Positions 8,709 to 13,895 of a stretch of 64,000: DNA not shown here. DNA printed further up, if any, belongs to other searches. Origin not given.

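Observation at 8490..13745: Gene fusion and pseudogene remnant document recent rearrangement within the array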

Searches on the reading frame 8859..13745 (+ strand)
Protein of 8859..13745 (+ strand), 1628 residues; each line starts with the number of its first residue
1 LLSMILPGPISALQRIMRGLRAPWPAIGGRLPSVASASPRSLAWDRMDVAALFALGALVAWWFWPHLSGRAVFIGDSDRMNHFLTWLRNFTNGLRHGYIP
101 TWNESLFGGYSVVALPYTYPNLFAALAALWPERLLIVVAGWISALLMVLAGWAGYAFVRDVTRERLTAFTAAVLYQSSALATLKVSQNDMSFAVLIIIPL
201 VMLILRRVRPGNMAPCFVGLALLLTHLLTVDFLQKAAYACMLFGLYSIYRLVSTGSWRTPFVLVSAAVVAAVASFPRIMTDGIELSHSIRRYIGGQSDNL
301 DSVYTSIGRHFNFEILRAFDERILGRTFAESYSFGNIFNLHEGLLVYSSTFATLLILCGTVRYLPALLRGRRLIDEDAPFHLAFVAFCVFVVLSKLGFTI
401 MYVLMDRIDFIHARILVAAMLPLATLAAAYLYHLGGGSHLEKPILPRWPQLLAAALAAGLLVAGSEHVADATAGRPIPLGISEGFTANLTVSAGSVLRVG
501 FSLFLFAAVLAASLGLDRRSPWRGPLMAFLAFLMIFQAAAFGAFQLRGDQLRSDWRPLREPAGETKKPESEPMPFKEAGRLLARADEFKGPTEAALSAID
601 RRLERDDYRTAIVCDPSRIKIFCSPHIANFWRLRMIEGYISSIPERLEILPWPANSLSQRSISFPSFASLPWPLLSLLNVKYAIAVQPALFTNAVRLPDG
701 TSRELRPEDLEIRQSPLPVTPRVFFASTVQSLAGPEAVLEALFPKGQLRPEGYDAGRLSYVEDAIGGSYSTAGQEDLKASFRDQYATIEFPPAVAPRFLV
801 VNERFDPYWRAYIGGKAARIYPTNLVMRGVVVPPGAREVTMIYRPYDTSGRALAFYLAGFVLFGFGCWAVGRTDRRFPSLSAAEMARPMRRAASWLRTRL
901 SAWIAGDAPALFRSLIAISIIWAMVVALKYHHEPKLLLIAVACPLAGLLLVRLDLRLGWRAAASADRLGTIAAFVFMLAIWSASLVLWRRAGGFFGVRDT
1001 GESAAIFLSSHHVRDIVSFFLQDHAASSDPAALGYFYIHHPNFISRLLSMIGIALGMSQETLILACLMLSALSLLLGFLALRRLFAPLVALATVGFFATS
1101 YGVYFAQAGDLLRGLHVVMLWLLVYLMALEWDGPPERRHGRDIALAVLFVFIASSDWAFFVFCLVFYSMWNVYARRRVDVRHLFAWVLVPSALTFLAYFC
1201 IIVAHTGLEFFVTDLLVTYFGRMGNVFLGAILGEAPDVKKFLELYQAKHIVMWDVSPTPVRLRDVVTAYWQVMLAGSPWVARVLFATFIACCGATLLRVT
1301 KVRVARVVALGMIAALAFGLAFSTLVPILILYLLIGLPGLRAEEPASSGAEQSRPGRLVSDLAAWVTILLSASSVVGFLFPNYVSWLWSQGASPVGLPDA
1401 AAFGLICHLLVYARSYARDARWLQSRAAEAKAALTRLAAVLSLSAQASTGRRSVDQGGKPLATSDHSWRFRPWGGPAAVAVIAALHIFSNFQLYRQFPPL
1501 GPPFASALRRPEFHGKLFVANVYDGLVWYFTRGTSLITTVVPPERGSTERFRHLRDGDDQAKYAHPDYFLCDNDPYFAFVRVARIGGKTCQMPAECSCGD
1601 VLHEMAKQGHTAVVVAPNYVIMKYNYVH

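Call 5: search_protein_families(library=pfam, proteins=[window:8859-13745:+], max_evalue=0.01)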
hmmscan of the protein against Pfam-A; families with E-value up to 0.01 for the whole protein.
window:8859-13745:+ (1628 aa): 0 families

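Call 6: search_protein_families(library=ncbifam, proteins=[window:8859-13745:+], max_evalue=0.01)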
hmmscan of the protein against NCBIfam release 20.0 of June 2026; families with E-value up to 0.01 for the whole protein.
window:8859-13745:+ (1628 aa): 0 families

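Call 9: find_homologous_proteins(query=window:8997-13745:+, max_evalue=0.001)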
Query window:8997-13745:+ (1582 aa): 18 proteins with E <= 0.001 among 8000 candidates.
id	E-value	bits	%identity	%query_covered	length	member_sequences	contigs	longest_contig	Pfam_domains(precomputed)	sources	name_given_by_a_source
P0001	0.0e+0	3298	92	99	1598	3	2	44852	-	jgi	-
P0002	0.0e+0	2543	72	100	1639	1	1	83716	PF09586.17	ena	-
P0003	0.0e+0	2037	70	81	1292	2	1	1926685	-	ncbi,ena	-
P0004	0.0e+0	1825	75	69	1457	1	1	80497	PF09586.17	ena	-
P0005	0.0e+0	1424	78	51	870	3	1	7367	PF09586.17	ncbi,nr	ncbi:MAG TPA: hypothetical protein VL244_06265, partial [Alphaproteobacteria bacterium]|nr:hypotheti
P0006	0.0e+0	1396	92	41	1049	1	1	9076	-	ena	-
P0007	0.0e+0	1196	76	44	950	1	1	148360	-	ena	-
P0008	7.8e-207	708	48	50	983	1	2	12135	PF09586.17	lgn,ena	-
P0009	1.2e-170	588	46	26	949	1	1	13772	PF09586.17,PF00041.28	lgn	-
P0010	1.4e-157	545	45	25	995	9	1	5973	PF09586.17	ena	-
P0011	7.1e-157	542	40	25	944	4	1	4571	PF09586.17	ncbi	-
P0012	4.1e-153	530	43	25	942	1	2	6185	PF09586.17,PF00041.28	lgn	-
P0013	2.5e-150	521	46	24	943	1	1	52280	PF09586.17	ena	-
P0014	8.0e-148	512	40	52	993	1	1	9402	-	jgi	jgi:hypothetical protein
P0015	1.5e-147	512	46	25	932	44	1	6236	PF09586.17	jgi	-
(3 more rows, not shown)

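Call 11: find_encoding_contigs(protein=P0002, flank=10000, max_places=3)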
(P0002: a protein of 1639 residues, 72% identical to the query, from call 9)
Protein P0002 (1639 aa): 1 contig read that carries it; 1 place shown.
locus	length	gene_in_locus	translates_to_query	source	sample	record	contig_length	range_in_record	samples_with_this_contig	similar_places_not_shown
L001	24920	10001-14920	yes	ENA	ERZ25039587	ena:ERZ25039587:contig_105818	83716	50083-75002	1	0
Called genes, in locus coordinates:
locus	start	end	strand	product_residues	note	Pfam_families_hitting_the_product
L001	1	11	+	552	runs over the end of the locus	-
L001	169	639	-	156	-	-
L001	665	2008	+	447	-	-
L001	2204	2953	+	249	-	PF13489:Methyltransf_23, PF01209:Ubie_methyltran (weak), PF07021:MetW, PF13847:Methyltransf_31, PF08241:Methyltransf_11, PF08242:Methyltransf_12, PF13649:Methyltransf_25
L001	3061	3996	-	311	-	PF00355:Rieske (weak)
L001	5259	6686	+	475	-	-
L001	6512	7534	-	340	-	-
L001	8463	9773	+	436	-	-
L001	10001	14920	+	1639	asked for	PF09586:YfhO (faint)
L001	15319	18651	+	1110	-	-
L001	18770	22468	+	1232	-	-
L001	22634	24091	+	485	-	-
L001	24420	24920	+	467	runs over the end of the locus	-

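Call 12: find_encoding_contigs(protein=P0001, flank=10000, max_places=3)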
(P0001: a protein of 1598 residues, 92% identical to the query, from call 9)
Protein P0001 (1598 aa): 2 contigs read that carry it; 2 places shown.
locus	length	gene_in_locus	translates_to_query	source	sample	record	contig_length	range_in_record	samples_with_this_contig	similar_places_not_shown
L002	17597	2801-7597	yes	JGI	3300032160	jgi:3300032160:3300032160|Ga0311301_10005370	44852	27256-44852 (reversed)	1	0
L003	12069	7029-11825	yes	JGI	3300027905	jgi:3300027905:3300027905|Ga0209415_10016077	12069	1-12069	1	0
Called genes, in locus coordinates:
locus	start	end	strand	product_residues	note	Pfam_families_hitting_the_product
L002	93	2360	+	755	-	-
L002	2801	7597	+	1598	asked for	-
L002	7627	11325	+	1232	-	-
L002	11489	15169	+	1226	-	-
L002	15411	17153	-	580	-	-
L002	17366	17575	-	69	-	-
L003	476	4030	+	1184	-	-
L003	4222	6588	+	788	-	-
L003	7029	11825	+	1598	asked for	-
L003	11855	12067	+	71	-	?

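Call 13: find_encoding_contigs(protein=P0003, flank=10000, max_places=3)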
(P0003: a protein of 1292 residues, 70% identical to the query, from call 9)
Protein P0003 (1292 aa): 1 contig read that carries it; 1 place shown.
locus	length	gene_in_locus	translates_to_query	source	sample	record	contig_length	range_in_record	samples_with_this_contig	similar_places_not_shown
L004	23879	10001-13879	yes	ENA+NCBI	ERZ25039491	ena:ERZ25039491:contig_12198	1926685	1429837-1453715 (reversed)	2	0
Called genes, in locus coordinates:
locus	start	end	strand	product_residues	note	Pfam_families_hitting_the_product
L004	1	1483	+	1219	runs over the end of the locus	-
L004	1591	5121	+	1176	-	-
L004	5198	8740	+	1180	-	-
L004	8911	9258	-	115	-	-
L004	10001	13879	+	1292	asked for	-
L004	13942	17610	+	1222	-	-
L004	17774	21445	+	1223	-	-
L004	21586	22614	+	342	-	PF13472:Lipase_GDSL_2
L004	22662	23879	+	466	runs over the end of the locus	PF03062:MBOAT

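Call 52: find_encoding_contigs(protein=P0008, flank=8000, max_places=2)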
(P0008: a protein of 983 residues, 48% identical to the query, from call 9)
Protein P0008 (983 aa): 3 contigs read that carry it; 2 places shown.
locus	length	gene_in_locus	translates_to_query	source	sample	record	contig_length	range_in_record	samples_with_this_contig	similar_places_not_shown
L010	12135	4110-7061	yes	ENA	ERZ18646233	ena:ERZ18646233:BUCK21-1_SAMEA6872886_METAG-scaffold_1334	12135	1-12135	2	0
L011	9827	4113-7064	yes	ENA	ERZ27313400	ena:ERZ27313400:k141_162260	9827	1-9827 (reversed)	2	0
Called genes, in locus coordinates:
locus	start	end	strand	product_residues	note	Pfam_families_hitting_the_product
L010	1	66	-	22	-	?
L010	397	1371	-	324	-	PF01073:3Beta_HSD, PF01370:Epimerase, PF02719:Polysacc_synt_2, PF04321:RmlD_sub_bind, PF07993:NAD_binding_4, PF13460:NAD_binding_10 (weak), PF16363:GDP_Man_Dehyd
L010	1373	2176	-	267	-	PF01370:Epimerase, PF04321:RmlD_sub_bind (weak), PF16363:GDP_Man_Dehyd (weak)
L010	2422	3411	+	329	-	PF13506:Glyco_transf_21 (weak), PF00535:Glycos_transf_2, PF13641:Glyco_tranf_2_3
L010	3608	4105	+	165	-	-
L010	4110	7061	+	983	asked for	PF09586:YfhO (weak)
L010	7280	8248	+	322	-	PF03706:LPG_synthase_TM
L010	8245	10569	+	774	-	-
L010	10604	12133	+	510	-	?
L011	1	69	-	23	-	?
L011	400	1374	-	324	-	PF01073:3Beta_HSD, PF01370:Epimerase, PF02719:Polysacc_synt_2, PF04321:RmlD_sub_bind, PF07993:NAD_binding_4, PF13460:NAD_binding_10 (weak), PF16363:GDP_Man_Dehyd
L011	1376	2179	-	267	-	PF01370:Epimerase, PF04321:RmlD_sub_bind (weak), PF16363:GDP_Man_Dehyd (weak)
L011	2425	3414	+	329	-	PF13506:Glyco_transf_21 (weak), PF00535:Glycos_transf_2, PF13641:Glyco_tranf_2_3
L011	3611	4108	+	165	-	-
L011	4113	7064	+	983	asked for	PF09586:YfhO (weak)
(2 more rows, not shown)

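Call 53: find_encoding_contigs(protein=P0013, flank=8000, max_places=2)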
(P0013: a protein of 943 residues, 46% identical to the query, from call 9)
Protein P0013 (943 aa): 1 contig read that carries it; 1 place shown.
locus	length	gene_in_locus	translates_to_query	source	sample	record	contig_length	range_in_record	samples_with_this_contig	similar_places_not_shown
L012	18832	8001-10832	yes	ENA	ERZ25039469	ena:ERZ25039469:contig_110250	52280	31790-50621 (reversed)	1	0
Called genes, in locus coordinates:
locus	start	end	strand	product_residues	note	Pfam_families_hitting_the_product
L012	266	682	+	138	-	PF00293:NUDIX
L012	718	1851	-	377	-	PF13439:Glyco_transf_4, PF20706:GT4-conflict, PF00534:Glycos_transf_1, PF13692:Glyco_trans_1_4, PF13524:Glyco_trans_1_2 (weak)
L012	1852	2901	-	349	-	-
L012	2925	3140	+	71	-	-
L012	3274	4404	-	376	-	PF09852:DUF2079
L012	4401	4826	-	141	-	-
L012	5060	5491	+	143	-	-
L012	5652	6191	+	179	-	-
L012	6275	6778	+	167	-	-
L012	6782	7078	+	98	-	-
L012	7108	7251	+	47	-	-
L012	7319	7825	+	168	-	PF04138:GtrA_DPMS_TM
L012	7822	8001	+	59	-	-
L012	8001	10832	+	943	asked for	PF09586:YfhO (faint)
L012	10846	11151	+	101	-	-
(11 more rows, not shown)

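Call 58: find_related_loci(query=window:8868-13745:+, collection=genome_contigs, flank=10000)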
Query window:8868-13745:+ (1625 aa) in genome_contigs; peptide patterns used: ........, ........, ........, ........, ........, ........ (x = any residue, [..] = any of these).
37 stretches matched a pattern; 2 encode a relative of the query (tblastn E <= 1e-3); 2 distinct loci.
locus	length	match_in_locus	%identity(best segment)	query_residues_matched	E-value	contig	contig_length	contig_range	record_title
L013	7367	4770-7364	76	1-856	0e+0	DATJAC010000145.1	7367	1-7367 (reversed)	MAG TPA_asm: Alphaproteobacteria bacterium isolate SMAG_U15317 k141_942582, whole genome shotgun sequence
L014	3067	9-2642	64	748-1623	0e+0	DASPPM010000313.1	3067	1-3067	MAG TPA_asm: Alphaproteobacteria bacterium isolate SMAG_U12173 k141_502834, whole genome shotgun sequence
